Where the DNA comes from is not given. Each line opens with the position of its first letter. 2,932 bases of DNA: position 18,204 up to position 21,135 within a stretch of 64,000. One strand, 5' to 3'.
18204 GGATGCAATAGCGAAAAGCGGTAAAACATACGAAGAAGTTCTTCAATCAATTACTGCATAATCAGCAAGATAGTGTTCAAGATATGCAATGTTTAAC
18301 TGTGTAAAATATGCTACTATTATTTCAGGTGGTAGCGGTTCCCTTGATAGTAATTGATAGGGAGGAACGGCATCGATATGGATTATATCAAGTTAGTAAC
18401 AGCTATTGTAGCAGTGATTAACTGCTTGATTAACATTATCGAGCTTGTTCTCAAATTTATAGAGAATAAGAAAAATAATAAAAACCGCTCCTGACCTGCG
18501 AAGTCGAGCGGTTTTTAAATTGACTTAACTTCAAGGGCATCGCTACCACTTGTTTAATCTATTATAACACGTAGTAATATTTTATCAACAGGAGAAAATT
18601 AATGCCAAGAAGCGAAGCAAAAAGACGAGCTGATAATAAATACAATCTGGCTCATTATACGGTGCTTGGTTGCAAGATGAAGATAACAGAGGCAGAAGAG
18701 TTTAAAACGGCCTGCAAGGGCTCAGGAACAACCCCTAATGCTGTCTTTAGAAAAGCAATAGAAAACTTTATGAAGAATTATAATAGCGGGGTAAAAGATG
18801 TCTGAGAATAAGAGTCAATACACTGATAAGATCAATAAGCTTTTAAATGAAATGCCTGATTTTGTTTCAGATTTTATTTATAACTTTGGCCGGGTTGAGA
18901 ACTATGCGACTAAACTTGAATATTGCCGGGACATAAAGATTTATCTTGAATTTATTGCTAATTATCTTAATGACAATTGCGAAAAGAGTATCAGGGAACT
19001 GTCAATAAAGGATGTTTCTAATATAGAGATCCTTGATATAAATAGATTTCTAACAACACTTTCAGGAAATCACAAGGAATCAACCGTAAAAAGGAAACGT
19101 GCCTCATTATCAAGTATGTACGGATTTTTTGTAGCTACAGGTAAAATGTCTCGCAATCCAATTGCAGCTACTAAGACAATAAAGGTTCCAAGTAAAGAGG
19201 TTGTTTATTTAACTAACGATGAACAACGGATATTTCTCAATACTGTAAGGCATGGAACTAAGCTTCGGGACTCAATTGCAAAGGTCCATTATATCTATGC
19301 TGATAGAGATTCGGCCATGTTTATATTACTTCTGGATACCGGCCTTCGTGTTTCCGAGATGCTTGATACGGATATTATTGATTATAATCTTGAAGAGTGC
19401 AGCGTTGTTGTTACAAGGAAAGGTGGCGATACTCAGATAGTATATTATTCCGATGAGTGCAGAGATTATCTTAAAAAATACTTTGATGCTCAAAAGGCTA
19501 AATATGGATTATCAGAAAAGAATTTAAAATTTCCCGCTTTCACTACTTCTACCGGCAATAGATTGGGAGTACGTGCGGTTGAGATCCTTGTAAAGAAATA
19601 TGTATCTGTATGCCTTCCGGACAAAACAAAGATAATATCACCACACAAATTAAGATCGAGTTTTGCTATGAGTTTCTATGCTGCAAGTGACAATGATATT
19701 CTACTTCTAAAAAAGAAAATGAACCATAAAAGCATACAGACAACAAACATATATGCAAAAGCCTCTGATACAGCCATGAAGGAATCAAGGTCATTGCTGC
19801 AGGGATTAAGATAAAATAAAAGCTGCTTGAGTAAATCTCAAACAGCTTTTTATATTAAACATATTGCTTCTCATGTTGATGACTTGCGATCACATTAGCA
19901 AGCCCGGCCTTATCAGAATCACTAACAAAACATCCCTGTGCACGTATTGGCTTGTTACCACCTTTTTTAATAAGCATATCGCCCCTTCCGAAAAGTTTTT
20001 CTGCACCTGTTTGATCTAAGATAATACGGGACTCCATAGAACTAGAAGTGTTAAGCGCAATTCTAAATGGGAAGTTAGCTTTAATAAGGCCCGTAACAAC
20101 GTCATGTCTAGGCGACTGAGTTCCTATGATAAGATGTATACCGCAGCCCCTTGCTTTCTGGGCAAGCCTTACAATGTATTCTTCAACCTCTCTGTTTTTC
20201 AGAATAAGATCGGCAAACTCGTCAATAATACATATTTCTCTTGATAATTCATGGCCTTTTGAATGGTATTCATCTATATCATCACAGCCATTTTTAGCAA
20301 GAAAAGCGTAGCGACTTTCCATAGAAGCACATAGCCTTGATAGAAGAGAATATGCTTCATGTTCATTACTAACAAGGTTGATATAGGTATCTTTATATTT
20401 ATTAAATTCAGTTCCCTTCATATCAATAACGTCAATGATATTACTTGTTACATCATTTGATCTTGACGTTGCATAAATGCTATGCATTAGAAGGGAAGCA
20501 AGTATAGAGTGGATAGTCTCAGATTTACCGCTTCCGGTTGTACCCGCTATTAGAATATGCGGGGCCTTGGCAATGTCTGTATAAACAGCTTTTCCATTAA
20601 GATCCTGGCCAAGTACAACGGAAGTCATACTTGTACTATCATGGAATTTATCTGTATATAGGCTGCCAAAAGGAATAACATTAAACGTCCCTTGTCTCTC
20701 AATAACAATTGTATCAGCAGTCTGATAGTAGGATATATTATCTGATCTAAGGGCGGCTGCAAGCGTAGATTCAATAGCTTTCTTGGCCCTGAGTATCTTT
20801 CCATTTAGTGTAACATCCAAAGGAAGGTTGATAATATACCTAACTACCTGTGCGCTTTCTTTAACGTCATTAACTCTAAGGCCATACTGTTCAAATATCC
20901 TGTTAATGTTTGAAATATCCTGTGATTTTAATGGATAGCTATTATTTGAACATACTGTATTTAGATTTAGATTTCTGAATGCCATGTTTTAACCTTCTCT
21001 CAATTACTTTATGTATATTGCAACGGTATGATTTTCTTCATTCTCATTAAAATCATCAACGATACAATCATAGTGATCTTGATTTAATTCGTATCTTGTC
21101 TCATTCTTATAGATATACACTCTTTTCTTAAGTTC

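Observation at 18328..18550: Two diverged, oppositely oriented copies of a ~220-bp cassette with 16-bp terminal inverted repeats, each encoding a 36-38-aa hydrophobic peptide and an intrinsic terminator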

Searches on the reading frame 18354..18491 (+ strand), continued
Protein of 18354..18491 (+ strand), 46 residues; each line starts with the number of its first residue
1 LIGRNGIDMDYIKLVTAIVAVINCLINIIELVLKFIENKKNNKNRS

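Call 108: find_encoding_contigs(protein=P0107, flank=2500, max_places=2)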
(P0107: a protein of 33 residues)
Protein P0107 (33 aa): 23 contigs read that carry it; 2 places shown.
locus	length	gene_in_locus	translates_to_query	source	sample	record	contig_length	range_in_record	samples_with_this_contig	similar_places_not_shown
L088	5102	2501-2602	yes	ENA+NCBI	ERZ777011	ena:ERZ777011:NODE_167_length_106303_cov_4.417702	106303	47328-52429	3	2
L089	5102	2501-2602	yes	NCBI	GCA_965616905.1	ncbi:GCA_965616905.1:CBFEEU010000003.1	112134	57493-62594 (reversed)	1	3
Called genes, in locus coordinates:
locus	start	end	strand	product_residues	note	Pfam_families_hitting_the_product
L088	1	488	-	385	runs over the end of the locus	PF00149:Metallophos, PF12850:Metallophos_2 (weak), PF12320:SbcD_C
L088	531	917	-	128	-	PF20092:DUF6483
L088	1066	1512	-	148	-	PF13673:Acetyltransf_10, PF00583:Acetyltransf_1, PF13508:Acetyltransf_7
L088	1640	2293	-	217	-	PF13527:Acetyltransf_9 (weak), PF00583:Acetyltransf_1 (weak), PF13508:Acetyltransf_7 (faint)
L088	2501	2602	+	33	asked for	PF16935:Hol_Tox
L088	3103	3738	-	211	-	PF13189:Cytidylate_kin2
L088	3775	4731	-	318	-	PF00795:CN_hydrolase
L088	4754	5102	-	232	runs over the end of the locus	PF00005:ABC_tran, PF13304:AAA_21 (faint)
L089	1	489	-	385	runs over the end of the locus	PF00149:Metallophos, PF12850:Metallophos_2 (faint), PF12320:SbcD_C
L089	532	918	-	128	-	PF20092:DUF6483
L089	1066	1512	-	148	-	PF13673:Acetyltransf_10, PF00583:Acetyltransf_1, PF13508:Acetyltransf_7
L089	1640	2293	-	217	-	PF13527:Acetyltransf_9 (weak), PF00583:Acetyltransf_1 (weak), PF13508:Acetyltransf_7 (weak)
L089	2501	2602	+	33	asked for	PF16935:Hol_Tox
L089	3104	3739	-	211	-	PF13189:Cytidylate_kin2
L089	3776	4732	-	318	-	PF00795:CN_hydrolase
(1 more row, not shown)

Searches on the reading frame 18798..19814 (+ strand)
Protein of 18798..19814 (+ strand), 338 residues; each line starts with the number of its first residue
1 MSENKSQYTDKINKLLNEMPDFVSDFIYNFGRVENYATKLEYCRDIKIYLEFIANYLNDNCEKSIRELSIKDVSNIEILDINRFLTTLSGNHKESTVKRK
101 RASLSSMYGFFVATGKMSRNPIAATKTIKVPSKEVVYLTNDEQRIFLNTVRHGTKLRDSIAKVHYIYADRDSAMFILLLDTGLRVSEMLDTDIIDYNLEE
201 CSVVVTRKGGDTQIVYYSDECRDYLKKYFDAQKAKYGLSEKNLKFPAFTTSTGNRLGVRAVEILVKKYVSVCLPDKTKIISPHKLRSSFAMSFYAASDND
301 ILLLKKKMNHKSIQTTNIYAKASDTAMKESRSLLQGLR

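Call 23: search_protein_families(library=pfam, proteins=[window:18798-19814:+], max_evalue=0.01)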
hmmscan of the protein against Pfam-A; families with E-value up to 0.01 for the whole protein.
window:18798-19814:+ (338 aa): 4 families
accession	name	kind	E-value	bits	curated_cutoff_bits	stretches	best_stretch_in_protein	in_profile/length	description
PF00589.27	Phage_integrase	-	1.3e-16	61.3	27.1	1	170-324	23-170/172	Phage integrase family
PF02899.23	Phage_int_SAM_1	-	0.0011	19.6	22.3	0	63-113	31-81/83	Phage integrase, N-terminal SAM-like domain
PF13495.12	Phage_int_SAM_4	-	0.0044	17.8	27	0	38-108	18-75/85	Phage integrase, N-terminal SAM-like domain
PF22022.2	Phage_int_M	-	0.0081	16.8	27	0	53-126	24-94/96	Phage integrase central domain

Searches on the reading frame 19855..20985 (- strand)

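Call 23: search_protein_families(library=pfam, proteins=[window:19855-20985:-], max_evalue=0.01)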
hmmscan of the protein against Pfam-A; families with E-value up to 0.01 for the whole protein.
window:19855-20985:- (376 aa): 6 families
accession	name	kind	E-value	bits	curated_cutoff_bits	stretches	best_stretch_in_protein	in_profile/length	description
PF01580.24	FtsK_SpoIIIE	-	7.8e-33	114.2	24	1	111-292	8-219/221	FtsK/SpoIIIE family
PF01935.23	DUF87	-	4.7e-06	27.3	23.2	1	133-204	13-78/220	Helicase HerA, central domain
PF13401.12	AAA_22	-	2.6e-05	25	27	1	141-287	5-121/130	AAA domain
PF10412.15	TrwB_AAD_bind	-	0.00097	18.6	20.5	1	141-165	15-39/387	Type IV secretion-system coupling protein DNA-binding domain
PF13245.12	AAA_19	-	0.001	19.7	25.1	1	133-261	4-103/134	AAA domain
PF00437.27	T2SSE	-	0.0073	15.4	24.9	0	131-166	130-167/370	Type II/IV secretion system protein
